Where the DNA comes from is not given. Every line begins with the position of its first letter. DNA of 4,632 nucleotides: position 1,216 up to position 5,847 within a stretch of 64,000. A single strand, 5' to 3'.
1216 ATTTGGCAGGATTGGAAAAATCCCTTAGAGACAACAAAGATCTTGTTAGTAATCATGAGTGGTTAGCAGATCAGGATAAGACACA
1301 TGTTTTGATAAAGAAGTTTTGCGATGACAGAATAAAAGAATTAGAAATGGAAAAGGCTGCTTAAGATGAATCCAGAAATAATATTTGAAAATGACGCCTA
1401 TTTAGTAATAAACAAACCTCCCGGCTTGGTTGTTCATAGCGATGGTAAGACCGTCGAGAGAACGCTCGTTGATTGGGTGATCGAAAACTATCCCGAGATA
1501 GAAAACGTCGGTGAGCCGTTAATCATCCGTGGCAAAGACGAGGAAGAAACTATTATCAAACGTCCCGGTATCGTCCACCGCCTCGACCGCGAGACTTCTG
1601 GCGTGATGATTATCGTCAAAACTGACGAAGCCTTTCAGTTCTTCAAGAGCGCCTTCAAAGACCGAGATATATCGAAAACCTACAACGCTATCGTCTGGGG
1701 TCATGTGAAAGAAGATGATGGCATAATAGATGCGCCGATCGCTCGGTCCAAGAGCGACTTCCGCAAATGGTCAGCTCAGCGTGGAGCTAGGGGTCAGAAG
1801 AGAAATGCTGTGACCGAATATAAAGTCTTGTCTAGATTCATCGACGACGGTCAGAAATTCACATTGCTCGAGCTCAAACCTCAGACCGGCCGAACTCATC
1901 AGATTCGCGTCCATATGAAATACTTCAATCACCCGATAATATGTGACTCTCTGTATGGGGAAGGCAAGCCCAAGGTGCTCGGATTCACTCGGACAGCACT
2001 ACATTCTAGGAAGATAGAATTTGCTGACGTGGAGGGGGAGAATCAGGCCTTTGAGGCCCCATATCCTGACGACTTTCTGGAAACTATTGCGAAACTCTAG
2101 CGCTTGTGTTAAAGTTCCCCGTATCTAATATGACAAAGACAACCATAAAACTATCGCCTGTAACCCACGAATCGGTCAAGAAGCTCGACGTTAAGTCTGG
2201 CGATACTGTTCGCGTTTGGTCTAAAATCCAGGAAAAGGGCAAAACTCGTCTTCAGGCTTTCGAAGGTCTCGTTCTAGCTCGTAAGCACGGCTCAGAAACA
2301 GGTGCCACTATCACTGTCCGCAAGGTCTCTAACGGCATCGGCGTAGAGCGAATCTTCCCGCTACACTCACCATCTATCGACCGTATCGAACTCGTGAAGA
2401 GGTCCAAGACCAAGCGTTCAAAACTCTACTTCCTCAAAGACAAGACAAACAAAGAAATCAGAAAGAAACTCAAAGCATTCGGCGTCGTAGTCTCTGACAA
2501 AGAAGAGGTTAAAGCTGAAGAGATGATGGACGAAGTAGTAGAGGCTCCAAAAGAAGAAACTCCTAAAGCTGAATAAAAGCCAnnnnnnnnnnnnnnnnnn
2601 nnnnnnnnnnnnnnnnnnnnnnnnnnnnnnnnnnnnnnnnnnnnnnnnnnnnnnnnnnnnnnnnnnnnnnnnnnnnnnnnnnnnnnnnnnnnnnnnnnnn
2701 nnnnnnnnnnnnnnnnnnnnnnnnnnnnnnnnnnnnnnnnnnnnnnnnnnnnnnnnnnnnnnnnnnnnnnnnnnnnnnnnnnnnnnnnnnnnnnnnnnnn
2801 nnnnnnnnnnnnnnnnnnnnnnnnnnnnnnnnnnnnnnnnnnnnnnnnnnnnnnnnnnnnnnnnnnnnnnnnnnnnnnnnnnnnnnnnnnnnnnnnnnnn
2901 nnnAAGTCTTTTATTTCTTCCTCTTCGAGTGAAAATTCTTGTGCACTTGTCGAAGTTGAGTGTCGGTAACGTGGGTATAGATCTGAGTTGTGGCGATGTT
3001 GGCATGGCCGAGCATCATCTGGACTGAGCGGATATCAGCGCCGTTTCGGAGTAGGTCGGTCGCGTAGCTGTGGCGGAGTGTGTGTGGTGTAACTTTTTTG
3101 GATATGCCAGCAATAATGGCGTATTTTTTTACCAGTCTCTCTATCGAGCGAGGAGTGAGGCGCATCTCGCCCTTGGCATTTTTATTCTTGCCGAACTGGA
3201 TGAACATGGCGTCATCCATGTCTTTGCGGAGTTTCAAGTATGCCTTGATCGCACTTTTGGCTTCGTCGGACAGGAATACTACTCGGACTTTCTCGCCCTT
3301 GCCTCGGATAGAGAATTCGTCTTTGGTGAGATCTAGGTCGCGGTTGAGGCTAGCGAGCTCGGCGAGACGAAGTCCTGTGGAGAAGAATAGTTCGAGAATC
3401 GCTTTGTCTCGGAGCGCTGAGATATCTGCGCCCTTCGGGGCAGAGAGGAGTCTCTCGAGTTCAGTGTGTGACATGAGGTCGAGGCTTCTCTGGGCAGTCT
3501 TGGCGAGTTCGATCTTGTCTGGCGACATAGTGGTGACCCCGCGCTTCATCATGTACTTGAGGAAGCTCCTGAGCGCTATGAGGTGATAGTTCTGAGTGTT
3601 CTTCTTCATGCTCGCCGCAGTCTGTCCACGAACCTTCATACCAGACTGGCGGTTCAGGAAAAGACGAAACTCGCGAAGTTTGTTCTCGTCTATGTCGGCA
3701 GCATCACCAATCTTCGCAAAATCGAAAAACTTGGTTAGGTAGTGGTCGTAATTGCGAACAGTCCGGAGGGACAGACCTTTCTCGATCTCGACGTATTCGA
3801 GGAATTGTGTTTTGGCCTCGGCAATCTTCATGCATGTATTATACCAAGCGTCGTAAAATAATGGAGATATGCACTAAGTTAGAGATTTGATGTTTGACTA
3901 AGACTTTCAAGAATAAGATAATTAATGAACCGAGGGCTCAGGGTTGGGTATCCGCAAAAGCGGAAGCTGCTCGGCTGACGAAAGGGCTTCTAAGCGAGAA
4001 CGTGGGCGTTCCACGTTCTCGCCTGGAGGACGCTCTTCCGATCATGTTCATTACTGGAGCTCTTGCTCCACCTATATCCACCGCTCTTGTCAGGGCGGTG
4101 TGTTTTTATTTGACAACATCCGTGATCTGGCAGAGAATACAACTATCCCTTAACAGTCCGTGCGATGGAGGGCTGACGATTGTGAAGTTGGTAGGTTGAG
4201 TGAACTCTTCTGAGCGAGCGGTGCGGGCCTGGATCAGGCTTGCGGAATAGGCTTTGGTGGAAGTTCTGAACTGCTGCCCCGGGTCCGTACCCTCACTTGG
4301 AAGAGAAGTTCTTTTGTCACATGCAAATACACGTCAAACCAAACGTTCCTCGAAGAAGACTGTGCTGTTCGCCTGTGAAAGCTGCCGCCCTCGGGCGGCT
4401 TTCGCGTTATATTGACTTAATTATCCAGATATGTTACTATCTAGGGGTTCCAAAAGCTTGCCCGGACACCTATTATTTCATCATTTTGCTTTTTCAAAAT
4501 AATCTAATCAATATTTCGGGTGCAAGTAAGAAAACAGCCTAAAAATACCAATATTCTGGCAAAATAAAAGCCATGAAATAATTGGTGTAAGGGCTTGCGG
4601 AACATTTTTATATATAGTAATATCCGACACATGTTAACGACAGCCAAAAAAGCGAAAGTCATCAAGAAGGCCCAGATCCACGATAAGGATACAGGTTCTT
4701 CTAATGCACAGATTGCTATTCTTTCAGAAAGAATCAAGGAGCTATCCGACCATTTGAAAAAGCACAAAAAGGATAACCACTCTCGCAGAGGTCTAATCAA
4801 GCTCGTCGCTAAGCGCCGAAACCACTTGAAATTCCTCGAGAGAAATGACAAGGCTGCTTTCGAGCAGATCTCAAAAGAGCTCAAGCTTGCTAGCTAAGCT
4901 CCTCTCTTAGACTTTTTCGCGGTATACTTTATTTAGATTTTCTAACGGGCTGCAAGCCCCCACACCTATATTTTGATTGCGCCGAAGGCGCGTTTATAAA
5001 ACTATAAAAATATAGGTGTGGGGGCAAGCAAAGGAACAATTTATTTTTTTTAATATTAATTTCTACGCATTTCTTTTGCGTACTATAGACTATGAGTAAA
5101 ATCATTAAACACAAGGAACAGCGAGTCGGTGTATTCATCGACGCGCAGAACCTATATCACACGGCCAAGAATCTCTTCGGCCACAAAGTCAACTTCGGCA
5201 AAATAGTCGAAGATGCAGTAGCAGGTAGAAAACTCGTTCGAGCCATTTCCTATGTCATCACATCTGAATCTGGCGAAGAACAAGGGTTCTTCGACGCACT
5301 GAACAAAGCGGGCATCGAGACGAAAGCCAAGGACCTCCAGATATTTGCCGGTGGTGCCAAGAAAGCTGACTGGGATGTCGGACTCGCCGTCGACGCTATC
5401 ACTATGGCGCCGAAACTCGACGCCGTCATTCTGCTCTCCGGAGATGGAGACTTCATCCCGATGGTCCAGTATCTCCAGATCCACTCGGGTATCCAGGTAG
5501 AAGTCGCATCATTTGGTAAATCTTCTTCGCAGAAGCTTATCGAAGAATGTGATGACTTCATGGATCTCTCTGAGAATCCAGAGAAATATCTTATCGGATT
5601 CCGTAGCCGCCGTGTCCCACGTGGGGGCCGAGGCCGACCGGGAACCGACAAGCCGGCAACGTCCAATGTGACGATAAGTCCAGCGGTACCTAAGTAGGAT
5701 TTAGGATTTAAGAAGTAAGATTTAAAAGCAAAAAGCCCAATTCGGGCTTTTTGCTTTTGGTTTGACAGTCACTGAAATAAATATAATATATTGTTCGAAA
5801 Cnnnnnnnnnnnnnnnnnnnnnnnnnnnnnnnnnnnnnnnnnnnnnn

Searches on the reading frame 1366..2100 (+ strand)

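Call 84: search_protein_families(library=pfam, max_evalue=0.001, proteins=[window:1366-2100:+])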
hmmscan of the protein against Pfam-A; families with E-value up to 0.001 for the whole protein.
window:1366-2100:+ (244 aa): 1 family
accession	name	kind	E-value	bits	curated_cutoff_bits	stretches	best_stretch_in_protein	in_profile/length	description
PF00849.27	PseudoU_synth_2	-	8.6e-30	104.4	26.8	1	12-185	2-151/152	RNA pseudouridylate synthase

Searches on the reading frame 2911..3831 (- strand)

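Call 84: search_protein_families(library=pfam, max_evalue=0.001, proteins=[window:2911-3831:-])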
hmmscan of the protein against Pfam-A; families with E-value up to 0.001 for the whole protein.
window:2911-3831:- (306 aa): 5 families
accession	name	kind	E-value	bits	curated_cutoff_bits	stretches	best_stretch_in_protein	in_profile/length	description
PF00589.27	Phage_integrase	-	1.5e-40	139.3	27.1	1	120-290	3-170/172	Phage integrase family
PF02899.23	Phage_int_SAM_1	-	1.9e-11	44.5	22.3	1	9-98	3-83/83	Phage integrase, N-terminal SAM-like domain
PF13495.12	Phage_int_SAM_4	-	7.1e-07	30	27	0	9-68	4-62/85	Phage integrase, N-terminal SAM-like domain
PF13102.12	Phage_int_SAM_5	-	7.3e-07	29.9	22.3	1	10-104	6-92/98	Phage integrase SAM-like domain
PF11917.13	DUF3435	-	0.00065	19.2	25.8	1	198-296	142-247/418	Protein of unknown function (DUF3435)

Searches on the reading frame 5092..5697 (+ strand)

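Call 84: search_protein_families(library=pfam, max_evalue=0.001, proteins=[window:5092-5697:+])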
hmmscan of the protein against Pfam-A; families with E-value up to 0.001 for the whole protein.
window:5092-5697:+ (201 aa): 1 family
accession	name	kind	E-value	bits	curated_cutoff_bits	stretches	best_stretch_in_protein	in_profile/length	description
PF01936.24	NYN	-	1.1e-34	120.5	24.2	1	11-159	1-144/145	NYN domain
